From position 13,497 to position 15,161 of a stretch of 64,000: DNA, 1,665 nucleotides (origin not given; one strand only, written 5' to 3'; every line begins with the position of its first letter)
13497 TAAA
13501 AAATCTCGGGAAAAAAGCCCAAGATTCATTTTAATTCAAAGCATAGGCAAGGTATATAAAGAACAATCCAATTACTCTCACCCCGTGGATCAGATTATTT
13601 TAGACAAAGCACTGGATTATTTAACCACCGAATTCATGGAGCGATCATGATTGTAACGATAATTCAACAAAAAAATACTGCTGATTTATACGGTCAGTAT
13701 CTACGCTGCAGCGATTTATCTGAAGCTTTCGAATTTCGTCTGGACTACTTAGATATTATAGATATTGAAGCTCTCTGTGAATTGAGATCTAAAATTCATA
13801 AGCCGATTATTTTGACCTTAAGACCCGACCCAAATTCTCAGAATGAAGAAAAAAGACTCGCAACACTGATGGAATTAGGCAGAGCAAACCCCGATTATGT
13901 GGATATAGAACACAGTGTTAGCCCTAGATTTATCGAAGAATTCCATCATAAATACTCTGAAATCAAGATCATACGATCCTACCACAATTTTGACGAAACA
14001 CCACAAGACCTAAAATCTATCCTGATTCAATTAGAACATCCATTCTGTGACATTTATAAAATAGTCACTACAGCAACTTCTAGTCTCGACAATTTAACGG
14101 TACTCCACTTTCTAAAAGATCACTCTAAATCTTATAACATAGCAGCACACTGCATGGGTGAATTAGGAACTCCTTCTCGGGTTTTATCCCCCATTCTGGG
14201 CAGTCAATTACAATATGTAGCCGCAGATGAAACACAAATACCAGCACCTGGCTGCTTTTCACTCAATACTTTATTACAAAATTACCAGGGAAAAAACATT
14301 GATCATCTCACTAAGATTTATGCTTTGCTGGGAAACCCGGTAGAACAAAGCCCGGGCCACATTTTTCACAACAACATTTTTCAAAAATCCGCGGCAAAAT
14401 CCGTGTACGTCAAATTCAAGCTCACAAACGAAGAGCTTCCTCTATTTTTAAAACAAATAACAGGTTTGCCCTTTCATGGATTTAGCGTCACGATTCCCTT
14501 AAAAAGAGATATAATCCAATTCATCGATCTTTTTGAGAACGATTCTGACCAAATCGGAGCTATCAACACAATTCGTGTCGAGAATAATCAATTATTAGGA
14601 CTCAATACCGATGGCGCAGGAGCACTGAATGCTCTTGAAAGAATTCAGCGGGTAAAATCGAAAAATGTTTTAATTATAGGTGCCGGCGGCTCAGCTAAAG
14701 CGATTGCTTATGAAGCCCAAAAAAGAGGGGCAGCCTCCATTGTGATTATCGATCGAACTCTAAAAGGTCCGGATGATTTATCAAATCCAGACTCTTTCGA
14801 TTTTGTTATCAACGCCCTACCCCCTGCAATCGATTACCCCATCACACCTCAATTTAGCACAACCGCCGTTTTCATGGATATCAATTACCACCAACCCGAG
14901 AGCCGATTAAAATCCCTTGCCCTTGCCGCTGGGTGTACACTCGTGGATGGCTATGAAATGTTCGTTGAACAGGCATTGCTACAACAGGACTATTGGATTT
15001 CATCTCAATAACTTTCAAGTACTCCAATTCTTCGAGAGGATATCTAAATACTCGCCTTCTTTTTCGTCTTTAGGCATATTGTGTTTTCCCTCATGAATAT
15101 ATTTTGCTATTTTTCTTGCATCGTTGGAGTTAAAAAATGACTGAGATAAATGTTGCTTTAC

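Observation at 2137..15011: TrpR-headed 12.9-kb trp-aro supraoperon: complete chorismate and tryptophan pathways in 11 translationally coupled genes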

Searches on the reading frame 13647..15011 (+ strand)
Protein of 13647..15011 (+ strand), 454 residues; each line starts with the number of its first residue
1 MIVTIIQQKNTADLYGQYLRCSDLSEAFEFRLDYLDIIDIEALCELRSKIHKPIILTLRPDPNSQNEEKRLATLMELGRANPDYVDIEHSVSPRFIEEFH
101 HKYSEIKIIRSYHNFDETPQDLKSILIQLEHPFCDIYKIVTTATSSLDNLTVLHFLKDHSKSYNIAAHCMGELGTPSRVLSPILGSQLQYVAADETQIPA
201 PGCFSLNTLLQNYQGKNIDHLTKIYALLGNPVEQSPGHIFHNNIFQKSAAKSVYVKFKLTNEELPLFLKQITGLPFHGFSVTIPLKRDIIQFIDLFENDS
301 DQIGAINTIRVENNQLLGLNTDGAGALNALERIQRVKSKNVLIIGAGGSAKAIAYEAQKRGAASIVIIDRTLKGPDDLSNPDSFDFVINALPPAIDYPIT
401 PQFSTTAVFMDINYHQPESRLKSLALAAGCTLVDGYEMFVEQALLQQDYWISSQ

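Call 4: search_protein_families(library=pfam, proteins=[window:13647-15011:+])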
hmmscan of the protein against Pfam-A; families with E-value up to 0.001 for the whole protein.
window:13647-15011:+ (454 aa): 3 families
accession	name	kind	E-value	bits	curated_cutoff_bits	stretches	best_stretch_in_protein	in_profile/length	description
PF01487.21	DHquinase_I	-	1.9e-37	130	22.2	1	24-211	23-228/230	Type I 3-dehydroquinase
PF08501.16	Shikimate_dh_N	-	4.6e-21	75.3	27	1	227-309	1-83/83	Shikimate dehydrogenase substrate binding domain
PF01488.26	Shikimate_DH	-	6.9e-05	23.4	24.3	1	330-378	4-52/138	Shikimate / quinate 5-dehydrogenase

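Call 21: find_homologous_proteins(query=window:13647-15011:+, max_evalue=1e-20)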
Query window:13647-15011:+ (454 aa): 592 proteins with E <= 1e-20 among 8000 candidates; the best 120 are listed.
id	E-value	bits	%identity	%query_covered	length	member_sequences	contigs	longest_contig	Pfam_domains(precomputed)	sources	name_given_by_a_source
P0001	0.0e+0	1024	100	100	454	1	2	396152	PF08501.17,PF01487.23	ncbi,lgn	-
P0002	5.7e-223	758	75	99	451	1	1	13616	PF08501.17,PF01487.23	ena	-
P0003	2.0e-219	747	73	99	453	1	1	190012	PF08501.17,PF01487.23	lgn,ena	-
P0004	2.8e-144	499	51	99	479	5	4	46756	PF08501.17,PF01487.23,PF01488.27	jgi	jgi:3-dehydroquinate dehydratase/shikimate dehydrogenase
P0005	1.1e-140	487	50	100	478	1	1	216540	PF08501.17,PF01487.23,PF01488.27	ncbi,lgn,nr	ncbi:MAG: shikimate dehydrogenase [Gammaproteobacteria bacterium]|nr:shikimate dehydrogenase [Gammap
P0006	3.2e-140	486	50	99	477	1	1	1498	PF08501.17,PF01487.23,PF01488.27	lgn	-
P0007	1.7e-137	477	49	100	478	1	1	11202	PF08501.17,PF01487.23,PF01488.27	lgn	-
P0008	8.7e-136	471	49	99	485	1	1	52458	PF08501.17,PF01487.23,PF01488.27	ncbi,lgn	-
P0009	1.7e-132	460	75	59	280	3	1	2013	PF08501.17,PF01488.27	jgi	-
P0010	2.7e-131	456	48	99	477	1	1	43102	PF08501.17,PF01487.23,PF01488.27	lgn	-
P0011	1.3e-108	382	43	100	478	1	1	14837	PF08501.17,PF01487.23,PF01488.27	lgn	-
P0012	2.3e-107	378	43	99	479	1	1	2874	PF08501.17,PF01487.23,PF03435.25,PF01488.27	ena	-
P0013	1.3e-105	372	41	99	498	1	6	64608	PF08501.17,PF01487.23,PF03435.25,PF01488.27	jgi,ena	jgi:3-dehydroquinate dehydratase / shikimate dehydrogenase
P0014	2.5e-104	368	42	99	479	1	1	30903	PF08501.17,PF01487.23,PF03435.25,PF01488.27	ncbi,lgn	-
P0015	1.1e-103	365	41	100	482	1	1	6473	PF08501.17,PF01487.23,PF03435.25,PF01488.27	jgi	jgi:3-dehydroquinate dehydratase / shikimate dehydrogenase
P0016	1.3e-103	365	42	100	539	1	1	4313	PF01272.26,PF08501.17,PF01487.23,PF03435.25,PF01488.27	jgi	-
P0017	7.4e-103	363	42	99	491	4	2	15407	PF08501.17,PF01487.23,PF03435.25,PF01488.27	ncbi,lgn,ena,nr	ncbi:MAG: type I 3-dehydroquinate dehydratase [Gammaproteobacteria bacterium]|nr:type I 3-dehydroqui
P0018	1.1e-101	359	41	99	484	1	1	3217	PF08501.17,PF01487.23,PF01488.27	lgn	-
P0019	1.7e-100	355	41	99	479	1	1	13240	PF08501.17,PF01487.23,PF03435.25,PF01488.27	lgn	-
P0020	4.9e-98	347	43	94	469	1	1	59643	PF08501.17,PF01487.23,PF01488.27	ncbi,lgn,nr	ncbi:MAG: shikimate biosynthesis protein AroDE [marine bacterium B5-7]|nr:MAG: shikimate biosynthesi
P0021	1.0e-97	346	40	100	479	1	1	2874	PF08501.17,PF01487.23,PF01488.27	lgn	-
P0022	1.7e-96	342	44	90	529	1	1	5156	PF08501.17,PF01487.23,PF01488.27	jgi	jgi:3-dehydroquinate dehydratase / shikimate dehydrogenase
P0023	9.6e-94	333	39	99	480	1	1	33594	PF08501.17,PF01487.23,PF03435.25,PF01488.27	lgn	-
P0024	2.1e-93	332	39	99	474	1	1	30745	PF08501.17,PF01487.23,PF01488.27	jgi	jgi:3-dehydroquinate dehydratase/shikimate dehydrogenase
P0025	3.0e-93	331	38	100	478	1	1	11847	PF08501.17,PF01487.23,PF01488.27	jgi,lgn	-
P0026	5.3e-93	330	41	99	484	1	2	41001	PF08501.17,PF01487.23,PF01488.27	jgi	jgi:3-dehydroquinate dehydratase/shikimate dehydrogenase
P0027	1.9e-91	325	44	82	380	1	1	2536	PF08501.17,PF01487.23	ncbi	-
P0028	2.9e-91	325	39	99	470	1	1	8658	PF08501.17,PF01487.23,PF01488.27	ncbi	-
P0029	8.7e-91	323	39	99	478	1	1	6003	PF08501.17,PF01487.23,PF01488.27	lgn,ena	-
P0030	1.0e-90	323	39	99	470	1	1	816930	PF08501.17,PF01487.23,PF03807.24,PF01488.27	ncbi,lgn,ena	-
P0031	1.5e-90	322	39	99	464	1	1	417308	PF08501.17,PF01487.23,PF03435.25,PF01488.27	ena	-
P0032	8.6e-90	320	42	94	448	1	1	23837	PF08501.17,PF01487.23,PF03807.24,PF01488.27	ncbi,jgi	jgi:3-dehydroquinate dehydratase/shikimate dehydrogenase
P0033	5.1e-89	317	36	100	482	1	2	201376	PF08501.17,PF01487.23,PF01488.27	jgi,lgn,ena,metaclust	metaclust:\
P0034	6.7e-89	317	38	96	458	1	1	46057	PF08501.17,PF01487.23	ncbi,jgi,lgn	-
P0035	3.9e-88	314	37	99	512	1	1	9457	PF08501.17,PF01487.23,PF01488.27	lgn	-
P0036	4.1e-88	314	39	94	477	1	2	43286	PF08501.17,PF01487.23,PF01488.27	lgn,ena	-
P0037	8.5e-87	310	38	99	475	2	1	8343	PF08501.17,PF01487.23,PF01488.27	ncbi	-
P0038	1.3e-86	309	42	95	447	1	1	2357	PF08501.17,PF01487.23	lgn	-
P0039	5.1e-86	307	37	93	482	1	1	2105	PF08501.17,PF01487.23,PF03807.24,PF01488.27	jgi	-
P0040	8.3e-86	307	40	94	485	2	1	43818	PF08501.17,PF01487.23,PF01488.27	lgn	-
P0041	9.9e-86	306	39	100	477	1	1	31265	PF08501.17,PF01487.23,PF01488.27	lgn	-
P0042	1.7e-85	305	39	100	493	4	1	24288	PF08501.17,PF18317.7,PF01487.23,PF01488.27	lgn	-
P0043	3.3e-85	305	38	99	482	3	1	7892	PF08501.17,PF01487.23,PF01488.27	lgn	-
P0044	9.9e-85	303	36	96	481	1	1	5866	PF08501.17,PF01487.23,PF01488.27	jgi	-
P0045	1.4e-84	302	38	99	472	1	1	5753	PF08501.17,PF01487.23,PF03807.24,PF01488.27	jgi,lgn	-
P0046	1.7e-84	302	38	100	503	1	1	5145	PF08501.17,PF01487.23,PF01488.27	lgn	-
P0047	1.8e-84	302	41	95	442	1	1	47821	PF08501.17,PF01487.23,PF01488.27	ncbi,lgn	-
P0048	2.6e-84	302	40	94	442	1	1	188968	PF08501.17,PF01487.23,PF01488.27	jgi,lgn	jgi:3-dehydroquinate dehydratase/shikimate dehydrogenase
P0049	2.6e-84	302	38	100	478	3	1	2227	PF08501.17,PF01487.23,PF03435.25,PF03807.24,PF01488.27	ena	-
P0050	1.2e-83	299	42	75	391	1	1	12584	PF08501.17,PF01487.23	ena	-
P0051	1.4e-83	299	38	100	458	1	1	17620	PF08501.17,PF01487.23,PF02826.26,PF01488.27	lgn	-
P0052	2.1e-83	299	34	99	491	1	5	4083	PF08501.17,PF01487.23,PF01488.27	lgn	-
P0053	3.1e-83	298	37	96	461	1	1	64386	PF08501.17,PF01487.23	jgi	jgi:3-dehydroquinate dehydratase/shikimate dehydrogenase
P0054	3.3e-83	298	36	99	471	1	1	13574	PF08501.17,PF01487.23,PF01488.27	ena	-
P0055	4.5e-83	298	38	100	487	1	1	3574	PF08501.17,PF01487.23,PF03807.24,PF01488.27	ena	-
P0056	6.8e-83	297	38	99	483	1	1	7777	PF08501.17,PF01487.23,PF01488.27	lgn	-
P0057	9.4e-83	296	38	100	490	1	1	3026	PF08501.17,PF01487.23,PF01488.27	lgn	-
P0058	1.1e-82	296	41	95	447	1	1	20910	PF08501.17,PF01487.23,PF01488.27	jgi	-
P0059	2.6e-82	295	35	99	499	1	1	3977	PF08501.17,PF01487.23,PF01488.27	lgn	-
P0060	5.8e-82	294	41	95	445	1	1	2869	PF08501.17,PF01487.23,PF01488.27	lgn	-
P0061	6.8e-82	294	37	100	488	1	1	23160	PF08501.17,PF01487.23,PF02826.26,PF01488.27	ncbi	ncbi:MAG: shikimate dehydrogenase [Chlamydiota bacterium]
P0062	8.6e-82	293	37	100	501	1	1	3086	PF08501.17,PF01487.23,PF01488.27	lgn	-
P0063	1.3e-81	293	37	94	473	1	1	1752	PF08501.17,PF01487.23,PF03807.24,PF01488.27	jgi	jgi:3-dehydroquinate dehydratase / shikimate dehydrogenase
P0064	1.5e-81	292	41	90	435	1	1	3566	PF08501.17,PF01487.23,PF02826.26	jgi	jgi:3-dehydroquinate dehydratase/shikimate dehydrogenase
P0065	4.3e-81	291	38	94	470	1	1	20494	PF08501.17,PF01487.23,PF01488.27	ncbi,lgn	-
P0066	4.9e-81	291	37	100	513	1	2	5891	PF08501.17,PF01487.23,PF01488.27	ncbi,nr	ncbi:MAG TPA: shikimate dehydrogenase [Parachlamydiaceae bacterium]|nr:shikimate dehydrogenase [Para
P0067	5.9e-81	291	37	100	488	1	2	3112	PF08501.17,PF01487.23,PF01488.27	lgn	-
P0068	5.9e-81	291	39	99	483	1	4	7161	PF08501.17,PF01487.23,PF01488.27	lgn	-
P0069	8.3e-81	290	40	94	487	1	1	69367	PF08501.17,PF01487.23,PF01488.27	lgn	-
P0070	9.2e-81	290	37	100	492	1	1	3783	PF08501.17,PF01487.23,PF01488.27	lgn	-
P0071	1.1e-80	290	40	94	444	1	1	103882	PF08501.17,PF01487.23,PF01488.27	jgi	jgi:3-dehydroquinate dehydratase/shikimate dehydrogenase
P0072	1.2e-80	290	37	99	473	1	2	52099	PF08501.17,PF01487.23,PF03807.24,PF01488.27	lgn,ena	-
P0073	1.3e-80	289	38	94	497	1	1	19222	PF08501.17,PF01487.23,PF01488.27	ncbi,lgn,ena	-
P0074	1.4e-80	289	40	93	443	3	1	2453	PF08501.17,PF01487.23,PF01488.27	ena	-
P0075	1.5e-80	289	39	92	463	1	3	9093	PF13241.13,PF08501.17,PF01487.23,PF03807.24,PF01488.27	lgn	-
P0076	1.5e-80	289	37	99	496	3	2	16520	PF08501.17,PF01487.23,PF01488.27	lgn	-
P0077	1.7e-80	289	39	99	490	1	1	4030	PF08501.17,PF18317.7,PF01487.23,PF13738.13,PF03807.24,PF01488.27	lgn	-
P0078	2.0e-80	289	36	97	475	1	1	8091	PF08501.17,PF01487.23,PF01488.27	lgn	-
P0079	2.4e-80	289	38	99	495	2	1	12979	PF08501.17,PF01487.23,PF01488.27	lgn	-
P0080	4.1e-80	288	38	100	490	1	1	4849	PF08501.17,PF01487.23,PF01488.27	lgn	-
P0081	6.5e-80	287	36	99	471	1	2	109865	PF08501.17,PF01487.23,PF01488.27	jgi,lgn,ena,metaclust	metaclust:\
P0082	1.1e-79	286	40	94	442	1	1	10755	PF08501.17,PF01487.23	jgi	jgi:3-dehydroquinate dehydratase/shikimate dehydrogenase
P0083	2.5e-79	285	40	95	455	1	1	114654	PF08501.17,PF01487.23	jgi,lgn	-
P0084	2.8e-79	285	38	100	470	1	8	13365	PF08501.17,PF01487.23,PF01488.27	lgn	-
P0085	3.0e-79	285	40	94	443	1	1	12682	PF08501.17,PF01487.23,PF01488.27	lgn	-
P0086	4.4e-79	284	38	94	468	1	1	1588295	PF08501.17,PF01487.23,PF01488.27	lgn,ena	-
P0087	5.0e-79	284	40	96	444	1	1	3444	PF08501.17,PF01487.23,PF02826.26,PF01488.27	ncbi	-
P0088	7.6e-79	284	40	94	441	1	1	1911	PF08501.17,PF01487.23,PF01488.27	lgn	-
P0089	1.4e-78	283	37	94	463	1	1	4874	PF08501.17,PF01487.23,PF01488.27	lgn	-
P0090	2.1e-78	282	34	100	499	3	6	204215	PF08501.17,PF01487.23,PF01488.27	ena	-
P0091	2.2e-78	282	40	96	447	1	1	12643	PF08501.17,PF01487.23,PF02826.26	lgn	-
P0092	2.5e-78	282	36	94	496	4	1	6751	PF08501.17,PF01487.23,PF01488.27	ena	-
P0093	2.7e-78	282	39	94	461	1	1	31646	PF08501.17,PF01487.23,PF02826.26,PF01488.27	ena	-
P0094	2.9e-78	282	38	94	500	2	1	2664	PF08501.17,PF01487.23,PF01488.27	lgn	-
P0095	3.0e-78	282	37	93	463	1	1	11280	PF08501.17,PF01487.23,PF01488.27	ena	-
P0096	3.1e-78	282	36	99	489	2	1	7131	PF08501.17,PF01487.23,PF01488.27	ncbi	-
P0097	4.1e-78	281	37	100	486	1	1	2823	PF08501.17,PF01487.23,PF01488.27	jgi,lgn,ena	jgi:3-dehydroquinate dehydratase/shikimate dehydrogenase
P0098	4.8e-78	281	36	100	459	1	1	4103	PF08501.17,PF01487.23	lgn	-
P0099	7.9e-78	280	38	100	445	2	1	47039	PF08501.17,PF01487.23,PF03807.24,PF01488.27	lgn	-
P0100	9.1e-78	280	39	94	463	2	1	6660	PF08501.17,PF01487.23,PF01488.27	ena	-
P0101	1.0e-77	280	40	94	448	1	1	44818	PF08501.17,PF01487.23,PF02826.26,PF01488.27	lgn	-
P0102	1.3e-77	279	39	94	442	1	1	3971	PF08501.17,PF01487.23,PF03807.24,PF01488.27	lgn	-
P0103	1.5e-77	279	37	100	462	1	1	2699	PF08501.17,PF01487.23,PF03807.24,PF01488.27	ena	-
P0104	2.0e-77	279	36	99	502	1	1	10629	PF08501.17,PF01487.23,PF01488.27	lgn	-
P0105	2.1e-77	279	36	94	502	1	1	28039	PF08501.17,PF01487.23,PF01488.27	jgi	jgi:3-dehydroquinate dehydratase/shikimate dehydrogenase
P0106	2.3e-77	279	39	95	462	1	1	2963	PF08501.17,PF01487.23,PF01488.27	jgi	jgi:3-dehydroquinate dehydratase / shikimate dehydrogenase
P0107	2.4e-77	279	37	99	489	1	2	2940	PF08501.17,PF01487.23,PF01488.27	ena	-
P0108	3.7e-77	278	35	94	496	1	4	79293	PF08501.17,PF01487.23,PF01488.27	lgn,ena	-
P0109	4.1e-77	278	41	93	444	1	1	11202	PF08501.17,PF01487.23,PF01488.27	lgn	-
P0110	4.2e-77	278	41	95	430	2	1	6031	PF08501.17,PF01487.23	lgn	-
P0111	4.3e-77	278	36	100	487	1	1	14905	PF08501.17,PF01487.23,PF01488.27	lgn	-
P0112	5.2e-77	278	39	94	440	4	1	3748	PF08501.17,PF01487.23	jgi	jgi:3-dehydroquinate dehydratase/shikimate dehydrogenase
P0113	6.8e-77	277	38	94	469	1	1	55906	PF08501.17,PF01487.23,PF03807.24,PF01488.27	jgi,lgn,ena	-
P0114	7.3e-77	277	38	99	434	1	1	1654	PF08501.17,PF01487.23,PF01488.27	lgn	-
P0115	8.2e-77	277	39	94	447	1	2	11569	PF08501.17,PF01487.23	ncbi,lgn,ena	-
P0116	1.1e-76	277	38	94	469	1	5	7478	PF08501.17,PF01487.23,PF03807.24,PF01488.27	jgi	-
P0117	1.2e-76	276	37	94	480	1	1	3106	PF08501.17,PF01487.23,PF01488.27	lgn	-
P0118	2.8e-76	275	36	100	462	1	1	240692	PF08501.17,PF01487.23,PF02826.26,PF03807.24,PF01488.27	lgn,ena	-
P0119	3.3e-76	275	34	99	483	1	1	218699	PF08501.17,PF01487.23,PF01488.27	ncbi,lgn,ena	-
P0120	4.1e-76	275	39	94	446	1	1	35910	PF08501.17,PF01487.23,PF01488.27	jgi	jgi:3-dehydroquinate dehydratase/shikimate dehydrogenase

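Call 22: find_encoding_contigs(protein=P0001, flank=10000, max_places=3)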
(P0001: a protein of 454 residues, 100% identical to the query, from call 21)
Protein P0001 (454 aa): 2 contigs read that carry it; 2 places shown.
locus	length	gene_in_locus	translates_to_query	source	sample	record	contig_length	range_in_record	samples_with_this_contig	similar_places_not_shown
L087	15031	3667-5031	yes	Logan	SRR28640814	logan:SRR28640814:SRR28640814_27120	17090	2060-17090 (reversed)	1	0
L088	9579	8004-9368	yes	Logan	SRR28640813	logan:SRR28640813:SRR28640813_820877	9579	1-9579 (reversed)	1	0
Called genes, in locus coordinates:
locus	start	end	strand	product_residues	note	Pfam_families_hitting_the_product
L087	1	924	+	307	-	?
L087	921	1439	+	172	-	PF13238:AAA_18, PF13671:AAA_33 (weak), PF01202:SKI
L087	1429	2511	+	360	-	PF01264:Chorismate_synt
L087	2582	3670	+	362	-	PF00465:Fe-ADH (weak), PF13685:Fe-ADH_2 (weak), PF01761:DHQ_synthase, PF24621:DHQS_C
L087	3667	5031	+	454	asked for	PF01487:DHquinase_I, PF08501:Shikimate_dh_N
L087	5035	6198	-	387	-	PF01963:TraB_PrgY_gumN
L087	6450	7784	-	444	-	PF02878:PGM_PMM_I, PF02879:PGM_PMM_II, PF02880:PGM_PMM_III, PF00408:PGM_PMM_IV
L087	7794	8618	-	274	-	PF00809:Pterin_bind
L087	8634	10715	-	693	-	PF06480:FtsH_ext, PF00004:AAA, PF07728:AAA_5 (faint), PF17862:AAA_lid_3, PF01434:Peptidase_M41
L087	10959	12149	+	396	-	PF01490:Aa_trans, PF03222:Trp_Tyr_perm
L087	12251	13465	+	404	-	PF13173:AAA_14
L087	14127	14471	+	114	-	-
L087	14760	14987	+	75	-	-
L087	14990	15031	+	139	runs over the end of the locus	PF01850:PIN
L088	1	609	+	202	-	?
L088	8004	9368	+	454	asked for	PF01487:DHquinase_I, PF08501:Shikimate_dh_N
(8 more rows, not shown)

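Call 23: find_encoding_contigs(protein=P0003, flank=10000, max_places=3)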
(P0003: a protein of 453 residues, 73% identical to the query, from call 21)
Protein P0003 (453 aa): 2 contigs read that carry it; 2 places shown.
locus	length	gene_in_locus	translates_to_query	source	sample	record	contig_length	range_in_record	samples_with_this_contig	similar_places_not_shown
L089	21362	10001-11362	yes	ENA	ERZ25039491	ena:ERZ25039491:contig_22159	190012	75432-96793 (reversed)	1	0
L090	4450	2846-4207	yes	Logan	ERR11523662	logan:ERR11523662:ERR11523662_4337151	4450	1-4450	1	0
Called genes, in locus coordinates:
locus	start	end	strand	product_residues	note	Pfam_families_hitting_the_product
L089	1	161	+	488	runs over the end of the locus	PF04715:, PF00425:Chorismate_bind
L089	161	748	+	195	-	PF00117:GATase, PF07722:Peptidase_C26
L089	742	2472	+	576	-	PF02885:Glycos_trans_3N, PF00591:Glycos_transf_3, PF00218:IGPS, PF04131:NanE (weak)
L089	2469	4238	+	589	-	PF00697:PRAI, PF00291:PALP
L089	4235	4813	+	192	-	PF00290:Trp_syntA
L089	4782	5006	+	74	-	PF00290:Trp_syntA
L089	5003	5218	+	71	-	PF18152:DAHP_snth_FXD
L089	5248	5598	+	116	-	PF00793:DAHP_synth_1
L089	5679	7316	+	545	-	PF00793:DAHP_synth_1, PF00275:EPSP_synthase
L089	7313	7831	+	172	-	PF13207:AAA_17 (weak), PF13238:AAA_18, PF13671:AAA_33 (faint), PF01202:SKI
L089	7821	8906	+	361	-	PF01264:Chorismate_synt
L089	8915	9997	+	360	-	PF13685:Fe-ADH_2 (faint), PF01761:DHQ_synthase, PF24621:DHQS_C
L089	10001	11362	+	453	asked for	PF01487:DHquinase_I, PF08501:Shikimate_dh_N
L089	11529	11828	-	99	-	PF17761:DUF1016_N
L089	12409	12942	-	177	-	-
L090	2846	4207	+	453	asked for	PF01487:DHquinase_I, PF08501:Shikimate_dh_N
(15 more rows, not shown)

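Call 24: find_encoding_contigs(protein=P0005, flank=10000, max_places=3)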
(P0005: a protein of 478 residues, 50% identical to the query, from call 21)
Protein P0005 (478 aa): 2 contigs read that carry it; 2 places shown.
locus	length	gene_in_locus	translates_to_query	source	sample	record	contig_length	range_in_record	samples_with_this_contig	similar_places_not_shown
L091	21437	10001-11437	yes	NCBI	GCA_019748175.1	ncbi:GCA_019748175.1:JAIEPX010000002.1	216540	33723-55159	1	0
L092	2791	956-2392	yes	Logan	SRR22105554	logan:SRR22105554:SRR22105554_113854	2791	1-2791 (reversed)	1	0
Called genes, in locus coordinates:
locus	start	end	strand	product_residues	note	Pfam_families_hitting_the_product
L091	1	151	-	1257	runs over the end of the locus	-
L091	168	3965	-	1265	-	-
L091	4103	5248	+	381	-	PF04055:Radical_SAM, PF06969:HemN_C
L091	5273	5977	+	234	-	PF00561:Abhydrolase_1, PF12146:Hydrolase_4, PF12697:Abhydrolase_6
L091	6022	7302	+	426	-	PF00275:EPSP_synthase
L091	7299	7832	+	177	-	PF13207:AAA_17, PF13238:AAA_18, PF13671:AAA_33 (weak), PF01202:SKI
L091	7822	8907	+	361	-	PF01264:Chorismate_synt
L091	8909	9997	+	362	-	PF13685:Fe-ADH_2 (weak), PF01761:DHQ_synthase, PF24621:DHQS_C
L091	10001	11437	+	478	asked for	PF01487:DHquinase_I, PF08501:Shikimate_dh_N, PF01488:Shikimate_DH (weak)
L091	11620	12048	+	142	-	-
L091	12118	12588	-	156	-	PF00436:SSB, PF01336:tRNA_anti-codon (weak)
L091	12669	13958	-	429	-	PF00083:Sugar_tr (weak), PF07690:MFS_1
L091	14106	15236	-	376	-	-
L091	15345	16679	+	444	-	PF02661:Fic (weak)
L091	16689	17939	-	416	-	-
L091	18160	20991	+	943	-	PF00005:ABC_tran (faint), PF02463:SMC_N (faint), PF03193:RsgA_GTPase (faint), PF13191:AAA_16 (faint), PF13476:AAA_23 (faint), PF13555:AAA_29 (faint), PF17760:UvrA_inter, PF17755:UvrA_DNA-bind, +1 more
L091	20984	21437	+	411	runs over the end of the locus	PF03222:Trp_Tyr_perm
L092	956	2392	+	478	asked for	PF01487:DHquinase_I, PF08501:Shikimate_dh_N, PF01488:Shikimate_DH (weak)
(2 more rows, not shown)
